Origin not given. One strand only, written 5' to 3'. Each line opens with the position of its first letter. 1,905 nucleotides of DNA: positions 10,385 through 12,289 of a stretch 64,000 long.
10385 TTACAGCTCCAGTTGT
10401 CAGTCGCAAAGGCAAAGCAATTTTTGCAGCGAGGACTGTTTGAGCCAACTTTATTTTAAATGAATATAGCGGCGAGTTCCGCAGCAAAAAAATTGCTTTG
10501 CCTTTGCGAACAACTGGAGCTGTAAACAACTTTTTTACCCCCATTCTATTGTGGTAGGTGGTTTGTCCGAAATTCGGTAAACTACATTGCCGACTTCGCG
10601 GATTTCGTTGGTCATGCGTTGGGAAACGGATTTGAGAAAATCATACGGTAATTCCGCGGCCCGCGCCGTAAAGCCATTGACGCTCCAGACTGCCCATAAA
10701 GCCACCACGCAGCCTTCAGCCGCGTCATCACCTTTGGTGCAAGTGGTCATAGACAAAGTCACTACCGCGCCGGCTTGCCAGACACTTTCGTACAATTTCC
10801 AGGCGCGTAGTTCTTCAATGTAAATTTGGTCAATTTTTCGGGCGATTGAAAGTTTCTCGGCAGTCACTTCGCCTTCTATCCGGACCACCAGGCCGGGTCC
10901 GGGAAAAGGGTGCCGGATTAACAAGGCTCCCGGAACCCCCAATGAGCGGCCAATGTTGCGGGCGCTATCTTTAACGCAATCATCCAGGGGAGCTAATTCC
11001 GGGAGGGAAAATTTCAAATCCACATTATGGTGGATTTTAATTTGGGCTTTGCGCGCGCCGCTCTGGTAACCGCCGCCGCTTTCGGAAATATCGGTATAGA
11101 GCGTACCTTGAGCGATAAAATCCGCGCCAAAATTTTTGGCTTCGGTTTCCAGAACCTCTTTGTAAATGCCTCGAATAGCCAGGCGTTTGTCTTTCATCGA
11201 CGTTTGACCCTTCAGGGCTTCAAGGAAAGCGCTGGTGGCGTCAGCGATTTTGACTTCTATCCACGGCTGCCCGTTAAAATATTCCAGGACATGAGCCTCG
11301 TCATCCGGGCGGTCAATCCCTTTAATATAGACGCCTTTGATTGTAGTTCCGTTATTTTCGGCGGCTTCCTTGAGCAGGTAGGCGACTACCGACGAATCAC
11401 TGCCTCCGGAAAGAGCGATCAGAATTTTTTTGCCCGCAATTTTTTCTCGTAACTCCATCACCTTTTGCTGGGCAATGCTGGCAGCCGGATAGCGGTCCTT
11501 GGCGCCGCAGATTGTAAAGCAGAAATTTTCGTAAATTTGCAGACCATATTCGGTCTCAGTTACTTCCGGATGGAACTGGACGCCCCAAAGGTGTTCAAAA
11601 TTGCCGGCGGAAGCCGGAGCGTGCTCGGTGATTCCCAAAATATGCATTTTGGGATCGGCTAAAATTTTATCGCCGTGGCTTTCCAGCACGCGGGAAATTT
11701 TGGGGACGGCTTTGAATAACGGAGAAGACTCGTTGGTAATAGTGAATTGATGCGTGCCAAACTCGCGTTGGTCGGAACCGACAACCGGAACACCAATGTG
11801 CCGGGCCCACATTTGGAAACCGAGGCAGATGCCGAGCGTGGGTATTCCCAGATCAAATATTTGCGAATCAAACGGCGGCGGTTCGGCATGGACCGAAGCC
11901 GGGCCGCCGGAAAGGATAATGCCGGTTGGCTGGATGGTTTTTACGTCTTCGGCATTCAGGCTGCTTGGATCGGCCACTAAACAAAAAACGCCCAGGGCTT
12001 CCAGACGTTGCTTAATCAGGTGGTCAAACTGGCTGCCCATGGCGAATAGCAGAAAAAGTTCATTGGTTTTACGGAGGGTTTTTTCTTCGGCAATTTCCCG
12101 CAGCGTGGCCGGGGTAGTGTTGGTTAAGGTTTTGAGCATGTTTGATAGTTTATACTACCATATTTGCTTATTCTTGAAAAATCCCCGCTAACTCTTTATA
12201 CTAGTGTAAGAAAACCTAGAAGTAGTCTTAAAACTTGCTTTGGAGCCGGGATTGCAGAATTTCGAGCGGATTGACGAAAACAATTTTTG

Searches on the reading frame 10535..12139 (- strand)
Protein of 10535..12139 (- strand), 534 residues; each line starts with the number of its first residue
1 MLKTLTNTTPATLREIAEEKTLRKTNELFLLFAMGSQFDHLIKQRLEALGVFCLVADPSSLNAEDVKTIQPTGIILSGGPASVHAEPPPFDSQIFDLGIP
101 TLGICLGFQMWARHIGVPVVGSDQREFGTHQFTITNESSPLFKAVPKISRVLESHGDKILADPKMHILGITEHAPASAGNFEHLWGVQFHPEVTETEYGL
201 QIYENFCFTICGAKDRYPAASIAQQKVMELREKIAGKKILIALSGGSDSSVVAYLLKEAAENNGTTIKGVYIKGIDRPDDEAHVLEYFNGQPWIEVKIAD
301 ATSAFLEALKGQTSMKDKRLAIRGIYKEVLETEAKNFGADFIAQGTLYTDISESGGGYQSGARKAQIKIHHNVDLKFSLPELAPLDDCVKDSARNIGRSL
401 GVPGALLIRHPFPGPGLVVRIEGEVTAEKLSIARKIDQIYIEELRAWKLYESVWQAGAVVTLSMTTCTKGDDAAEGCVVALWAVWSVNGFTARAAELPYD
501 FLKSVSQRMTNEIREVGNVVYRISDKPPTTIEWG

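Call 8: search_protein_families(library=pfam, proteins=[window:10535-12139:-], max_evalue=0.001)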
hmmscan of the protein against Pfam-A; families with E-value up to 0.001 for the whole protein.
window:10535-12139:- (534 aa): 4 families
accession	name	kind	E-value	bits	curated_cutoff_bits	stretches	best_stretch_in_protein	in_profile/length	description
PF00117.34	GATase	-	1.1e-28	100.6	22.8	1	34-208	5-188/190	Glutamine amidotransferase class-I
PF00958.27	GMP_synt_C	-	1.7e-23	82.9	27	1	442-533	1-92/92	GMP synthase C terminal domain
PF02540.23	NAD_synthase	-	1.7e-06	27.8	21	1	232-315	14-99/242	NAD synthase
PF03054.22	tRNA_Me_trans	-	0.00018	21.7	20.6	1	237-277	1-37/202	tRNA methyl transferase HUP domain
